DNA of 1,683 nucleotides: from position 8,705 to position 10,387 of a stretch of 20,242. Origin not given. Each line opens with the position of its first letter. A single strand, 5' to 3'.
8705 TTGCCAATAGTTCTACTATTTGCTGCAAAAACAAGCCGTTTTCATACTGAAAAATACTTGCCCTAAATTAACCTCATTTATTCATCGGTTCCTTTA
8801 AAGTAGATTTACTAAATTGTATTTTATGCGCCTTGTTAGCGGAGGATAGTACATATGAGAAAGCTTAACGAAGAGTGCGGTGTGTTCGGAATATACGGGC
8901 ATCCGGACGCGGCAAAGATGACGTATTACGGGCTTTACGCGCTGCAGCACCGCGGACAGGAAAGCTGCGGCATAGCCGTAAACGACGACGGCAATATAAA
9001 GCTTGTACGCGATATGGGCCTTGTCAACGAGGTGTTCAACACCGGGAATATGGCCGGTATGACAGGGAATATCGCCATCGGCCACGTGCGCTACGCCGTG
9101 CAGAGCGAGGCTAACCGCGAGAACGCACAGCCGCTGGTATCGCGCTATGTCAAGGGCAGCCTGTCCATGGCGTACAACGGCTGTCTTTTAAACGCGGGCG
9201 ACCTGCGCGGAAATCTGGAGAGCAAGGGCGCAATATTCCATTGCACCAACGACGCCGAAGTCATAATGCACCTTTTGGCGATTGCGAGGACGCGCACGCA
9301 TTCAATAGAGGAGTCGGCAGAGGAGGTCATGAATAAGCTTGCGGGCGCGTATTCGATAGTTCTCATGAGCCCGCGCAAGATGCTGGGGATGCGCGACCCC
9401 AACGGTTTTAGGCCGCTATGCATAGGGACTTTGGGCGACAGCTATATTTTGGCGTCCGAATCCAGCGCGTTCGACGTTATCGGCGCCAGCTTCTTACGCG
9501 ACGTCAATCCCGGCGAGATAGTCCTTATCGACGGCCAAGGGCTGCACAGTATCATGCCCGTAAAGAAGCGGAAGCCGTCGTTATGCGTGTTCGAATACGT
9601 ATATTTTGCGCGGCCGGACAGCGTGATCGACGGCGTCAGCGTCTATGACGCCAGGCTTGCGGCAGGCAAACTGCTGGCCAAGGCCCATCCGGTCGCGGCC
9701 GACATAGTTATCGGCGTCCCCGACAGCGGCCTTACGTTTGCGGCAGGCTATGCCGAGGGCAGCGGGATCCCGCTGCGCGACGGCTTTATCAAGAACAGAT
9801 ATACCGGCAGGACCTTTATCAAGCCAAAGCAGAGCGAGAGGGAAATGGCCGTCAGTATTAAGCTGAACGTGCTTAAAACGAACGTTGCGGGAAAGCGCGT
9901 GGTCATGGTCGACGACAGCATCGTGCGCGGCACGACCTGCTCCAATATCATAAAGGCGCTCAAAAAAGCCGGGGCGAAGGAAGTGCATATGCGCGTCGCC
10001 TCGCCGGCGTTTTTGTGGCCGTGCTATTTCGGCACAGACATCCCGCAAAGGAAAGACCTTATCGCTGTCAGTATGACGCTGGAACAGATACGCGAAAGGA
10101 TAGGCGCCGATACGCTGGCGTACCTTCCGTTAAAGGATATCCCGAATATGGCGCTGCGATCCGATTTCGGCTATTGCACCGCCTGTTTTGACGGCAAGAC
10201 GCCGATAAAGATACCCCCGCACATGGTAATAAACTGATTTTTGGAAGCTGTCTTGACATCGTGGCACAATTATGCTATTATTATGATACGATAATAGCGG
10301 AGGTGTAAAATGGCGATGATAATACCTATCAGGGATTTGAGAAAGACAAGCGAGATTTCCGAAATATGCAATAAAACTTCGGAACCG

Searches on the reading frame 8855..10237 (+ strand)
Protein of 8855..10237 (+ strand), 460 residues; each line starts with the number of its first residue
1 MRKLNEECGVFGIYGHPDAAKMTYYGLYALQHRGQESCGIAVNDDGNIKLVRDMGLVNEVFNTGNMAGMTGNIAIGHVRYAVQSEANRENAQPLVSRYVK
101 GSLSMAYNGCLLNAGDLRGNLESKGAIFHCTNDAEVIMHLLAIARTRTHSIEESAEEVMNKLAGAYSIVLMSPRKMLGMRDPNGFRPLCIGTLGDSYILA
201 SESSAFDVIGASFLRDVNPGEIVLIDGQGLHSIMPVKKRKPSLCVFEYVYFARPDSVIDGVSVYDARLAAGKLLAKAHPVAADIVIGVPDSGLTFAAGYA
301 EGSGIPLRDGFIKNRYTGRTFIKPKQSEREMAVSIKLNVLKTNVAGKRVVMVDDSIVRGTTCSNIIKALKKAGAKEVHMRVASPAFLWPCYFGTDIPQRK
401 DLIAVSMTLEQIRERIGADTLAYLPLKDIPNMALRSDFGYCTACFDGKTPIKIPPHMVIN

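Call 13: search_protein_families(library=pfam, proteins=[window:8855-10237:+])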
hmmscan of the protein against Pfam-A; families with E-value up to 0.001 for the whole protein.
window:8855-10237:+ (460 aa): 3 families
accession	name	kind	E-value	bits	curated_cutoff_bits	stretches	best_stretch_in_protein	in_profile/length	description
PF13522.11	GATase_6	-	8.6e-19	68.3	27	1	70-202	9-130/130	Glutamine amidotransferase domain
PF13537.11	GATase_7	-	1.2e-18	67.7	25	1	85-206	7-121/123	Glutamine amidotransferase domain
PF00156.33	Pribosyltran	-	3e-10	40.1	26.3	1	281-379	29-120/158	Phosphoribosyl transferase domain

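Call 23: find_homologous_proteins(query=window:8855-10237:+)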
Query window:8855-10237:+ (460 aa): 8000 proteins with E <= 0.001 among 8000 candidates; the best 120 are listed.
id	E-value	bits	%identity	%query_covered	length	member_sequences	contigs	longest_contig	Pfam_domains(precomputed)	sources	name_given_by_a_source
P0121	0.0e+0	1044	100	100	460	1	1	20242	PF00156.34,PF13522.12,PF13537.12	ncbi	-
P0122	1.9e-262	889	84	100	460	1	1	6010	PF00156.34,PF13522.12,PF13537.12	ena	-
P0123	9.4e-219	745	73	100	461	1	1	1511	PF00156.34,PF13522.12,PF13537.12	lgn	-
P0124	4.0e-212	723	69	99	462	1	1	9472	PF13230.12,PF00156.34,PF13522.12,PF13537.12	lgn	-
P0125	8.4e-209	712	69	95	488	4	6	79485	PF13230.12,PF00156.34,PF13522.12,PF13537.12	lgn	-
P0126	3.4e-208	710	69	95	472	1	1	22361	PF00156.34,PF13522.12,PF13537.12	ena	-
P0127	5.9e-207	706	68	95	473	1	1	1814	PF13230.12,PF00156.34,PF13522.12,PF13537.12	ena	-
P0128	3.6e-204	697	65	98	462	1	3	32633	PF13230.12,PF00156.34,PF13522.12,PF13537.12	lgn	-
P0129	2.5e-202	691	66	98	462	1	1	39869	PF13230.12,PF00156.34,PF13522.12,PF13537.12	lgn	-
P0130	6.0e-202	689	67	97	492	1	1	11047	PF13230.12,PF00156.34,PF13522.12,PF13537.12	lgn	-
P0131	1.5e-201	688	66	98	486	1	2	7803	PF00156.34,PF13522.12,PF13537.12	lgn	-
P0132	6.0e-200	683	66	98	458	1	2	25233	PF00156.34,PF13522.12,PF13537.12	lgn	-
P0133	4.9e-199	680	65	99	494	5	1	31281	PF00156.34,PF13522.12,PF13537.12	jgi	jgi:amidophosphoribosyltransferase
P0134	4.3e-198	677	65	100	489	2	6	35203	PF00156.34,PF13522.12,PF13537.12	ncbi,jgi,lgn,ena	ncbi:MAG TPA: amidophosphoribosyltransferase [Clostridia bacterium]|jgi:amidophosphoribosyltransfera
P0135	6.5e-197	673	66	98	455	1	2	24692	PF13230.12,PF00156.34,PF13522.12,PF13537.12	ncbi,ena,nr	ncbi:MAG: amidophosphoribosyltransferase [Clostridiales bacterium]|nr:amidophosphoribosyltransferase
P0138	3.4e-195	667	65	98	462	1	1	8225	PF00156.34,PF13522.12,PF13537.12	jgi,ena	-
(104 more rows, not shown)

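Call 25: find_encoding_contigs(protein=P0122, flank=10000, max_places=5)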
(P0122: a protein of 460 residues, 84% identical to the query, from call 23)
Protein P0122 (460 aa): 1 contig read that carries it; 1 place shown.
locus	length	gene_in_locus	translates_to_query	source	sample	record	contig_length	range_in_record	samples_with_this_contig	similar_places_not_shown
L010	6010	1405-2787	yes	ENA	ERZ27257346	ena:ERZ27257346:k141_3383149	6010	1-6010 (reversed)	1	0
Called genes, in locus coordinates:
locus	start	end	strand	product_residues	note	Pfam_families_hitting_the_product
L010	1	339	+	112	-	?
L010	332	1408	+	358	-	PF03462:PCRF, PF00472:RF-1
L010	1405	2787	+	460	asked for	PF13522:GATase_6, PF13537:GATase_7, PF00156:Pribosyltran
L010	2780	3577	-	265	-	PF04204:HTS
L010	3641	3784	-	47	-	PF04204:HTS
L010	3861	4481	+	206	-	-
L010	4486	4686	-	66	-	PF08984:DUF1858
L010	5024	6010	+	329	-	?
